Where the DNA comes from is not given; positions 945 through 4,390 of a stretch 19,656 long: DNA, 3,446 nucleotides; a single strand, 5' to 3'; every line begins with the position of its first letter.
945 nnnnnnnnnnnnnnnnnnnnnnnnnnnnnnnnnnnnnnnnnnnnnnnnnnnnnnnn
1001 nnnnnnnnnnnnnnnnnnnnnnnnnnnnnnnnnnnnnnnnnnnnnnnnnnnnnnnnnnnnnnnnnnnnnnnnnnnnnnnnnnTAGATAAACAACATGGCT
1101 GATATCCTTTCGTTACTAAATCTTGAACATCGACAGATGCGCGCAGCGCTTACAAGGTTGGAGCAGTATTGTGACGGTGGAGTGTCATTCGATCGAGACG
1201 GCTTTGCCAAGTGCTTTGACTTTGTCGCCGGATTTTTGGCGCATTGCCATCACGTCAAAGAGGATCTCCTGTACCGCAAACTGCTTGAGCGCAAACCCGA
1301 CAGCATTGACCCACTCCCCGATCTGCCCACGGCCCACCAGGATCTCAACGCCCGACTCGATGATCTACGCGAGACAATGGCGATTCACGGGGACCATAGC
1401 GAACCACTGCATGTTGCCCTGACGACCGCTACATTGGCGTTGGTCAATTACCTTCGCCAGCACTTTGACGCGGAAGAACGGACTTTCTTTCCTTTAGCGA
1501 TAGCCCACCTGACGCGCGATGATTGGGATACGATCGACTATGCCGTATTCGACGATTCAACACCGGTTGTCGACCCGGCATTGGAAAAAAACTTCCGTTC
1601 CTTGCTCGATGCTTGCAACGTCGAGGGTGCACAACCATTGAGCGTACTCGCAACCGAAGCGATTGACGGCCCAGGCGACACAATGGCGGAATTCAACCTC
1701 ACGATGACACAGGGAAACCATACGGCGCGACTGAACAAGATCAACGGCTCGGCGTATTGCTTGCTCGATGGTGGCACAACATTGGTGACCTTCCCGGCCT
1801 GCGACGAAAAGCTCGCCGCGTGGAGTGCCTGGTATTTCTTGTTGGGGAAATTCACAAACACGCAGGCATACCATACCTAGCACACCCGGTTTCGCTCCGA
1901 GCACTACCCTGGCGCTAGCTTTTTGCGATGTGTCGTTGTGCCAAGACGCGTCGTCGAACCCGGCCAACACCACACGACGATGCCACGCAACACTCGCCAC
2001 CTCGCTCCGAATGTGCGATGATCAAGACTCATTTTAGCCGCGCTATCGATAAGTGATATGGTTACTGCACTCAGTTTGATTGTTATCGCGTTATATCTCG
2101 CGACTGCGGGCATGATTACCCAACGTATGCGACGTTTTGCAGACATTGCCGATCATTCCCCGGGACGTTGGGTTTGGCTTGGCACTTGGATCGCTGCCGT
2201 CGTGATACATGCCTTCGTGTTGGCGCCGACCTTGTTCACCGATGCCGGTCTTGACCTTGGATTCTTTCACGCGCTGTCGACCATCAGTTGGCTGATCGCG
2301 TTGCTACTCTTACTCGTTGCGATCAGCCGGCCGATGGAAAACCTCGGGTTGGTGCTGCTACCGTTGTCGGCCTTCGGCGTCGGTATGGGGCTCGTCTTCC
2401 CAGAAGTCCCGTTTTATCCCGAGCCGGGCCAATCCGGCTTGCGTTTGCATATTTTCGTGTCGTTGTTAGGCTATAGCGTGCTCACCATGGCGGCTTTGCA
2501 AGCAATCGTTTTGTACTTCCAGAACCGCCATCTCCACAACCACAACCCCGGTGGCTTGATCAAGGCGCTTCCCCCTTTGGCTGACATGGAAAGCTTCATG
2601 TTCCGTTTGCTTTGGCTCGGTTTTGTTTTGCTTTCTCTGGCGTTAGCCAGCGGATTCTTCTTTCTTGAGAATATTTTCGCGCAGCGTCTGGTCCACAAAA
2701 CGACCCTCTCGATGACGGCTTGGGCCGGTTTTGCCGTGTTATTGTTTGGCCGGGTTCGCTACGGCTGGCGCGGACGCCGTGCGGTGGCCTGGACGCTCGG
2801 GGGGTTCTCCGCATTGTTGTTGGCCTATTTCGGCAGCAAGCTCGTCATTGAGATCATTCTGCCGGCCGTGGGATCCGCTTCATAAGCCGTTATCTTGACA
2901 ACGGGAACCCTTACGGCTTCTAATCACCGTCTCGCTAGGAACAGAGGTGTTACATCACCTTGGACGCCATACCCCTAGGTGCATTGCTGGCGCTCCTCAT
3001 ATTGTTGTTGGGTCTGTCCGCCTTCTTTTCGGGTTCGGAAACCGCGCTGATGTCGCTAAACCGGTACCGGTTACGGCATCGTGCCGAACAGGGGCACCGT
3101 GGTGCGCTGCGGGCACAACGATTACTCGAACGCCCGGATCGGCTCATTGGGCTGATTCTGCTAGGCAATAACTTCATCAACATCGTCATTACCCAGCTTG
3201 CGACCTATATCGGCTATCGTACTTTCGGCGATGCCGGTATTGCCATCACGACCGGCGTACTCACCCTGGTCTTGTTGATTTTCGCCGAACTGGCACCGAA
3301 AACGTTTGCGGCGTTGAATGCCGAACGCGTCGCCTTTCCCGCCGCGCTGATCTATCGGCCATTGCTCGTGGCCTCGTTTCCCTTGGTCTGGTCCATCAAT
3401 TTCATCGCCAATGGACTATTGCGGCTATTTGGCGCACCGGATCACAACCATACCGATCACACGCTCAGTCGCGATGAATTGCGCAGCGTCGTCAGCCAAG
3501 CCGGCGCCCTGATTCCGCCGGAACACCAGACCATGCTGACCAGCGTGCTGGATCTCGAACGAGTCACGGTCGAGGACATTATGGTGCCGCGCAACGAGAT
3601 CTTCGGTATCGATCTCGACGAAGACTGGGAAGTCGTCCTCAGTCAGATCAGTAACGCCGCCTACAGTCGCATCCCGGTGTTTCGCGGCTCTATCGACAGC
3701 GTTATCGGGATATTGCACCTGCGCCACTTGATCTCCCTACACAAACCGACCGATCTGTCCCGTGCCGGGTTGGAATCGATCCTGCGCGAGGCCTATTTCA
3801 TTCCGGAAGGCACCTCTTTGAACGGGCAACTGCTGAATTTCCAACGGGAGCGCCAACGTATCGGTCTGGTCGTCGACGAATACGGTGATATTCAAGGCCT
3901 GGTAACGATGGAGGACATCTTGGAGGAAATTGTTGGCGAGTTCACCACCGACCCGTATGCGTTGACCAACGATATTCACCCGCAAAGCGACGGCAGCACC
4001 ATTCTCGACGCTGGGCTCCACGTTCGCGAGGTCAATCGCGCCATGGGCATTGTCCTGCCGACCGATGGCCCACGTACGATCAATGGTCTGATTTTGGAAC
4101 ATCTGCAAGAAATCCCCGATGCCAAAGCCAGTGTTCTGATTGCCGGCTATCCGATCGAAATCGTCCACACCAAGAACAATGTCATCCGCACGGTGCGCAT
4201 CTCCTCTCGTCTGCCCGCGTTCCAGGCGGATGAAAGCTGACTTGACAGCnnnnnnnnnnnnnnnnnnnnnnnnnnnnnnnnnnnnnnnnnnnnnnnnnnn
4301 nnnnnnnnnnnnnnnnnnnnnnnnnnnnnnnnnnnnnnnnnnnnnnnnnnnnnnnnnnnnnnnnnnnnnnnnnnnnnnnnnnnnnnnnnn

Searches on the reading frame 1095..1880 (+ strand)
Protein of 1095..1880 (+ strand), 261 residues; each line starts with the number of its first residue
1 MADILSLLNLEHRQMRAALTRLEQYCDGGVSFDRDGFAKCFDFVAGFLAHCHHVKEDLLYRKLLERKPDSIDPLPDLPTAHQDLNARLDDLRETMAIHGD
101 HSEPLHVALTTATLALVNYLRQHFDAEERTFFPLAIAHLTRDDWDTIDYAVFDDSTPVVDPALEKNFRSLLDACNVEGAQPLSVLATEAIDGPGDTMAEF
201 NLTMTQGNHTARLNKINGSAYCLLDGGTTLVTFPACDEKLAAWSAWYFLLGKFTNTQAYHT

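Call 12: search_protein_families(library=pfam, proteins=[window:1095-1880:+], max_evalue=0.001)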
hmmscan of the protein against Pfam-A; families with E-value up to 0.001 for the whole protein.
window:1095-1880:+ (261 aa): 1 family
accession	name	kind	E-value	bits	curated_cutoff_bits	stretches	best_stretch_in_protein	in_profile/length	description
PF01814.28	Hemerythrin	-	8.5e-13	49.3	25.3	1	4-135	2-127/127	Hemerythrin HHE cation binding domain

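Call 61: search_protein_families(library=padloc, proteins=[window:1095-1880:+], max_evalue=0.001)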
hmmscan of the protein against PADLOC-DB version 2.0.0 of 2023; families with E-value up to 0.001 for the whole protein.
window:1095-1880:+ (261 aa): 0 families

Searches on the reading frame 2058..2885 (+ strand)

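Call 12: search_protein_families(library=pfam, proteins=[window:2058-2885:+], max_evalue=0.001)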
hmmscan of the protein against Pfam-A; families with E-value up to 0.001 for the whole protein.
window:2058-2885:+ (275 aa): 1 family
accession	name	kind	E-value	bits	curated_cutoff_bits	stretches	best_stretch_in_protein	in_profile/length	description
PF01578.25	Cytochrom_C_asm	-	1e-29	104.2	29.9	1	48-267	10-211/212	Cytochrome C assembly protein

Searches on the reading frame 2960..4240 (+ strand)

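Call 12: search_protein_families(library=pfam, proteins=[window:2960-4240:+], max_evalue=0.001)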
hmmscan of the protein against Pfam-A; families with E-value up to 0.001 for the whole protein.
window:2960-4240:+ (426 aa): 3 families
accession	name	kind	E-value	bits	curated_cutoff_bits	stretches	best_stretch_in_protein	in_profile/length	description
PF01595.25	CNNM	-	1.6e-51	175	28.4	1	12-181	2-171/181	Cyclin M transmembrane N-terminal domain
PF03471.22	CorC_HlyC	-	6.3e-16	58.6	27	1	342-415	3-78/81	Transporter associated domain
PF00571.33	CBS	-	4e-11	43.5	24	1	279-325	10-56/57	CBS domain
